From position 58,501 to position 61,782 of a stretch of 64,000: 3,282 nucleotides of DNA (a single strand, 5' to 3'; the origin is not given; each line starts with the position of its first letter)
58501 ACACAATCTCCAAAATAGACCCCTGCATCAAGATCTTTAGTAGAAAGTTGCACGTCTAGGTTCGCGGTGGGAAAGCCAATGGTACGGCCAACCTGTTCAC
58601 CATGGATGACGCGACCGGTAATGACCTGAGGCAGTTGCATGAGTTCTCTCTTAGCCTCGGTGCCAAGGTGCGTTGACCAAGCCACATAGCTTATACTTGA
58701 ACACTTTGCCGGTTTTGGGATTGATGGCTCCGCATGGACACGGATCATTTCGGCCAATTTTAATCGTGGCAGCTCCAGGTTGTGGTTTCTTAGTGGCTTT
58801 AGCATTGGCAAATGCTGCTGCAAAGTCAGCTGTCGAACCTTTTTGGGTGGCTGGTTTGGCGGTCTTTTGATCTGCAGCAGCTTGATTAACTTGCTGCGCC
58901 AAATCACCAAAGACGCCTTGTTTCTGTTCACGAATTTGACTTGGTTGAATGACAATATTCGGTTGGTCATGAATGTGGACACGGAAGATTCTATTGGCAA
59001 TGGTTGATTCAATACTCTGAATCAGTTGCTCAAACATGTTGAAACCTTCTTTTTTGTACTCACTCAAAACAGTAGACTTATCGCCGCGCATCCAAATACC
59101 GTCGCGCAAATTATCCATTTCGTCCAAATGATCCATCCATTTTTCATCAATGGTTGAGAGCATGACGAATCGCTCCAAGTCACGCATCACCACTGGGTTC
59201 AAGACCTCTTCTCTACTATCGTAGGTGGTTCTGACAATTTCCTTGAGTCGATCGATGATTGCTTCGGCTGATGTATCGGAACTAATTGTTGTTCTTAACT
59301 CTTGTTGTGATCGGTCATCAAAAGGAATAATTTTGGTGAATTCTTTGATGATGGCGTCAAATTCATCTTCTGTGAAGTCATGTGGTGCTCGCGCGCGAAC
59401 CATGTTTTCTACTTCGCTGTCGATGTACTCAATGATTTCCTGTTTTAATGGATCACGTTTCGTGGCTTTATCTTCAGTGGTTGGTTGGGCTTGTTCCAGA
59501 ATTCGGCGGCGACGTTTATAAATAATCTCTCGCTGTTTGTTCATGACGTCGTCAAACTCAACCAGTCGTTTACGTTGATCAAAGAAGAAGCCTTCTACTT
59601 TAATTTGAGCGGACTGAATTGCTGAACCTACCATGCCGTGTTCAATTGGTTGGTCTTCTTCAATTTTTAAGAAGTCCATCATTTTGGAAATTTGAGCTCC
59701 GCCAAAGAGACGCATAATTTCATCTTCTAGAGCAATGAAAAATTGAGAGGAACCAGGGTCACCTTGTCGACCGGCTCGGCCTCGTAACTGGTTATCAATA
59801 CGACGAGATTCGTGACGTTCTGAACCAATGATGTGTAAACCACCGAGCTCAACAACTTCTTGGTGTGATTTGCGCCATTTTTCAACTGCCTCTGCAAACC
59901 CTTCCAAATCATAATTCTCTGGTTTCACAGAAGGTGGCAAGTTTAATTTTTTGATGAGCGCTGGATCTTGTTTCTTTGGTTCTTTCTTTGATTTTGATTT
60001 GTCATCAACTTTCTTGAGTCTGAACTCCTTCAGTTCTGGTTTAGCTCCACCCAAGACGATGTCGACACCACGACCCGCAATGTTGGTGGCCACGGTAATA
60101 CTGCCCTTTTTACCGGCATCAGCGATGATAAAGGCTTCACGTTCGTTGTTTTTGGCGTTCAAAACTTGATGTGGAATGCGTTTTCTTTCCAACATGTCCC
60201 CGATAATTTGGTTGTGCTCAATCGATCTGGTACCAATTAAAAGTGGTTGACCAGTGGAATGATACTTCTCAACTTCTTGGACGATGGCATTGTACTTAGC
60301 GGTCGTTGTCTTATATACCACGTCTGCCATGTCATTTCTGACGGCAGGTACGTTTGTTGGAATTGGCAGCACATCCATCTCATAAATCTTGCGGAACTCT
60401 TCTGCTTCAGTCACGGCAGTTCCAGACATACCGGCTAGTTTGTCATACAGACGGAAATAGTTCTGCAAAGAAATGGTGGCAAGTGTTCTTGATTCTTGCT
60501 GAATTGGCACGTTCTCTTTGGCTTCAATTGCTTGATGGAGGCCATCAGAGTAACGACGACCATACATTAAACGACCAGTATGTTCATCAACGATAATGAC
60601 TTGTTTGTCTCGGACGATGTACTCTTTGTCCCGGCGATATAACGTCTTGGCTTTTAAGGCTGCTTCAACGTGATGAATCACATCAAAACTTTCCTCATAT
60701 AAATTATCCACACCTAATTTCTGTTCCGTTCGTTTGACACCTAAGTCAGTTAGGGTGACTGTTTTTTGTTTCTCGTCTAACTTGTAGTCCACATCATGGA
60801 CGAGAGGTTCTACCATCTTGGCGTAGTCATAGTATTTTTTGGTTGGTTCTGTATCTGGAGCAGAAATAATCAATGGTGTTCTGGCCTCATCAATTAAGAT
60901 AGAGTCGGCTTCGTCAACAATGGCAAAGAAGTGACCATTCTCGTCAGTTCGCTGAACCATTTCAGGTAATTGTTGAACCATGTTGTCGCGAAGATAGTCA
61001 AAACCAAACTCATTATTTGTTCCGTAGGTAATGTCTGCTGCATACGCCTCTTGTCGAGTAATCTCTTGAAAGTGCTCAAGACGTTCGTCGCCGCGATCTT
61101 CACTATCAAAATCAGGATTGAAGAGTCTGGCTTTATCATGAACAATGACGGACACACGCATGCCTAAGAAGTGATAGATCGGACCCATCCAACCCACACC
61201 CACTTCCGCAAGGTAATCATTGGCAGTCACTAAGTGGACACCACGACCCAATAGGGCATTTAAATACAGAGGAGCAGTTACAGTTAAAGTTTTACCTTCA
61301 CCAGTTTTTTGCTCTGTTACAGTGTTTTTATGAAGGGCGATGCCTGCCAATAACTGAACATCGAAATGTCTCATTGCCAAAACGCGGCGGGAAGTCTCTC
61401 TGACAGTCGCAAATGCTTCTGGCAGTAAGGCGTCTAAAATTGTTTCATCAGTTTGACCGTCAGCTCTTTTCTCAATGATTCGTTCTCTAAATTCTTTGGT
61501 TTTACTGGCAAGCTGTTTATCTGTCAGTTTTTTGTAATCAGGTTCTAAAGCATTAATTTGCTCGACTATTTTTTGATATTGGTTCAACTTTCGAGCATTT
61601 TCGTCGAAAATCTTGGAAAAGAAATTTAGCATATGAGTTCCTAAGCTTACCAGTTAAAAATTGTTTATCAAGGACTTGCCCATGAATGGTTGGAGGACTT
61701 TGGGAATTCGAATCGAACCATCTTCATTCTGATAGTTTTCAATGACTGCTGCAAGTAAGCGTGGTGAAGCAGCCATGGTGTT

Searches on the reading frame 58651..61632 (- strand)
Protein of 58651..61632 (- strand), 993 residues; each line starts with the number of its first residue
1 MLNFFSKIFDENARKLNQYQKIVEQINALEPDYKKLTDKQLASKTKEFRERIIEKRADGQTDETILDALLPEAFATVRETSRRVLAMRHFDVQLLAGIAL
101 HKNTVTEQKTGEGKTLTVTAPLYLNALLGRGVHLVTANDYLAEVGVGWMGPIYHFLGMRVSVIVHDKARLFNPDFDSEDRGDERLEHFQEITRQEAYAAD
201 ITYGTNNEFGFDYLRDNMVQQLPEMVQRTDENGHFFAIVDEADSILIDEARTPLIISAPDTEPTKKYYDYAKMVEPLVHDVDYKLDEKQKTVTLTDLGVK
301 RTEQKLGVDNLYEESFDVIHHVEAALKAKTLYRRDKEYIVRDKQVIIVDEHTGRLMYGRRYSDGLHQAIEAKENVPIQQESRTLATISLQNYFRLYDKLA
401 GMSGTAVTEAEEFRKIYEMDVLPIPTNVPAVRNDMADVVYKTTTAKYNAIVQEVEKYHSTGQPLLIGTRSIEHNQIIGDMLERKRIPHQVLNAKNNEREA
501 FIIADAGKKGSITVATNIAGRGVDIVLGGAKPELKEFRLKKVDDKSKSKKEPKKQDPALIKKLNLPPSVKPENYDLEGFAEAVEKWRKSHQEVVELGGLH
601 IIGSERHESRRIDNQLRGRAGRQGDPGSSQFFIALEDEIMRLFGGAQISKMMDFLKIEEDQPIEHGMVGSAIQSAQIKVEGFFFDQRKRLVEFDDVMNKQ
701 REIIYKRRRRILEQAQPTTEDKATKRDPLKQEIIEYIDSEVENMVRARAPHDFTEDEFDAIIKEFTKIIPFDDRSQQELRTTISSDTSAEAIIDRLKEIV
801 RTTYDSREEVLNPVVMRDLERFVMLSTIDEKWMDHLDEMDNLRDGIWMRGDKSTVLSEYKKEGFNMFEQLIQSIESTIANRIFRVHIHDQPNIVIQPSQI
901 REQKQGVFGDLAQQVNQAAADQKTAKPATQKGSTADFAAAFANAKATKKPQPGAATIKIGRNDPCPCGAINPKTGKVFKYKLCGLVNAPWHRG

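Call 22: search_protein_families(library=ncbifam, proteins=[window:58651-61632:-], max_evalue=1e-10)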
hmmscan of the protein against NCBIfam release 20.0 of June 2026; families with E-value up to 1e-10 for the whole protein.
window:58651-61632:- (993 aa): 8 families
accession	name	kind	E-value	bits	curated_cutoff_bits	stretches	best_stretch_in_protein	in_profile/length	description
NF009538.1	PRK12904.1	equivalog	0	1039.1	814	1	5-887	2-813/814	preprotein translocase subunit SecA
TIGR00963.1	secA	equivalog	2.3e-291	968.7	800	1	26-874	1-787/787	preprotein translocase subunit SecA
NF006630.0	PRK09200.1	subfamily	8.8e-246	817.8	862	2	8-529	6-496/789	preprotein translocase subunit SecA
NF009536.0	PRK12901.1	equivalog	1.8e-237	791.3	1493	3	300-528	472-700/1118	preprotein translocase subunit SecA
TIGR04397.1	SecA2_Bac_anthr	exception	2e-232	773.6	1085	2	7-534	3-499/774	accessory Sec system translocase SecA2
TIGR03714.1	secA2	equivalog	1.7e-198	661.4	930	2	12-529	2-492/762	accessory Sec system translocase SecA2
NF012136.0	SecA2_Lm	equivalog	3.6e-172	574.2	1100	2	13-527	8-489/776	accessory Sec system translocase SecA2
TIGR04221.1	SecA2_Mycobac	equivalog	7.5e-163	543.6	725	2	10-531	11-495/762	accessory Sec system translocase SecA2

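Call 27: list_cluster_members(proteins=[P0001, window:58651-61632:-, window:54317-55765:-])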
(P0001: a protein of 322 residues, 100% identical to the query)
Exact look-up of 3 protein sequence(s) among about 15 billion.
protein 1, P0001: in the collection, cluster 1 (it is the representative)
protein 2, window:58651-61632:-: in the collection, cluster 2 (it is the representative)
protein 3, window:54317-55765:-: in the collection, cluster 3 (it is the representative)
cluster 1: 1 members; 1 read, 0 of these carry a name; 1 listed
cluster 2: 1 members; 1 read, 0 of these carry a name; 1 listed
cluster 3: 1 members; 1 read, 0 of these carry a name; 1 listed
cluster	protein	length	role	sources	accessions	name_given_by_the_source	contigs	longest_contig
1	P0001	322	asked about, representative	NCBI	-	-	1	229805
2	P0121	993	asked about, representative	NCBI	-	-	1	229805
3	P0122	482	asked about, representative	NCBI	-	-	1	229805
